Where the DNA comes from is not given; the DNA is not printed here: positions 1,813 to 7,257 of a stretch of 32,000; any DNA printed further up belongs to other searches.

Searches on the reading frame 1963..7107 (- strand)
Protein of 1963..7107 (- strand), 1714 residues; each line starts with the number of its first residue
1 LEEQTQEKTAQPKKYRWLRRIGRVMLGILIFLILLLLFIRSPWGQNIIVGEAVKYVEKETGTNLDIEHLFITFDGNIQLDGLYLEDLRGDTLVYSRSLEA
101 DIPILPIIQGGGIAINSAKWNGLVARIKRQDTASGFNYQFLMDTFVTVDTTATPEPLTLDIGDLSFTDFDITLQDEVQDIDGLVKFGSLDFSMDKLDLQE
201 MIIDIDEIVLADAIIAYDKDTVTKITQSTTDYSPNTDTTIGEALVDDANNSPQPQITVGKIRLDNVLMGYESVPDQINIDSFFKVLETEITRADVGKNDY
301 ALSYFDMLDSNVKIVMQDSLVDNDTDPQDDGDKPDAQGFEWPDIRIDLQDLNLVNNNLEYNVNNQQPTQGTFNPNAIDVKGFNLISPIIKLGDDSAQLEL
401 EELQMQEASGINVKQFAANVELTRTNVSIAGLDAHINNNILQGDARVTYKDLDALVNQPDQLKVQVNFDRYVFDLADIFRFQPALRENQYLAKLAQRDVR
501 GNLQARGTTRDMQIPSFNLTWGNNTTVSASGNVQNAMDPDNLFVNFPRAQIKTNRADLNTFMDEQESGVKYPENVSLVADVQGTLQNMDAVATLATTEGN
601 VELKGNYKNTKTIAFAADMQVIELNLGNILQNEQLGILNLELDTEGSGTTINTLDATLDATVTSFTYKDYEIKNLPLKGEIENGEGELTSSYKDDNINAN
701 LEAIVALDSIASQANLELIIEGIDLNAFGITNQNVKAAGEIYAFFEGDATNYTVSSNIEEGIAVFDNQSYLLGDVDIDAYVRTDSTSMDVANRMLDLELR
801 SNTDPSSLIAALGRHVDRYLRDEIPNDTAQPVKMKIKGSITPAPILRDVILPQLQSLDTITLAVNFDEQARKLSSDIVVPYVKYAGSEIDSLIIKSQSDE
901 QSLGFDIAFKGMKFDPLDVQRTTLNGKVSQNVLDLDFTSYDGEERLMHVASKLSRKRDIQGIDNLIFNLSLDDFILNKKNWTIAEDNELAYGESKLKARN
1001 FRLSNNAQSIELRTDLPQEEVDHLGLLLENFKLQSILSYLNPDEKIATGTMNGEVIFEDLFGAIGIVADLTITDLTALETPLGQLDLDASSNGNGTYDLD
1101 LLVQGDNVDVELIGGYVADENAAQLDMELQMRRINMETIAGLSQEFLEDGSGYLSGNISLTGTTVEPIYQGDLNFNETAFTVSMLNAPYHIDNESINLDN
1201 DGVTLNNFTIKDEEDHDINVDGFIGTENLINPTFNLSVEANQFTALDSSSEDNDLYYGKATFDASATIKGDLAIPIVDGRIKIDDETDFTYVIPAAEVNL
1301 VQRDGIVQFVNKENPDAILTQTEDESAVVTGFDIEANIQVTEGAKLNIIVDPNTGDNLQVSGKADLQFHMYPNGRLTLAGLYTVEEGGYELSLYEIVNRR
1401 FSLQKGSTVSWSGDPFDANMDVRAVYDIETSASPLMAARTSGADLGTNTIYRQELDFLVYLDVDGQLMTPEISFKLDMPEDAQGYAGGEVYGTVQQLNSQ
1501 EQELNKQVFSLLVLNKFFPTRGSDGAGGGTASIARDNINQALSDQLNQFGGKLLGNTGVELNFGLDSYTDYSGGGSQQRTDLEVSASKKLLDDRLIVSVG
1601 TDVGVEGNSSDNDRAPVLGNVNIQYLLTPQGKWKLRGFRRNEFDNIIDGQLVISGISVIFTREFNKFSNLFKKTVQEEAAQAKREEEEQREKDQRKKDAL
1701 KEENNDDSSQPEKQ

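Call 9: search_protein_families(library=pfam, proteins=[window:1963-7107:-])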
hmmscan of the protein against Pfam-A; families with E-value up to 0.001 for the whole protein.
window:1963-7107:- (1714 aa): 1 family
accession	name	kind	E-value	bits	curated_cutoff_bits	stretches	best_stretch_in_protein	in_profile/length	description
PF04357.19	TamB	-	2e-75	254.9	22.4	1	1207-1664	2-381/381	TamB, inner membrane protein subunit of TAM complex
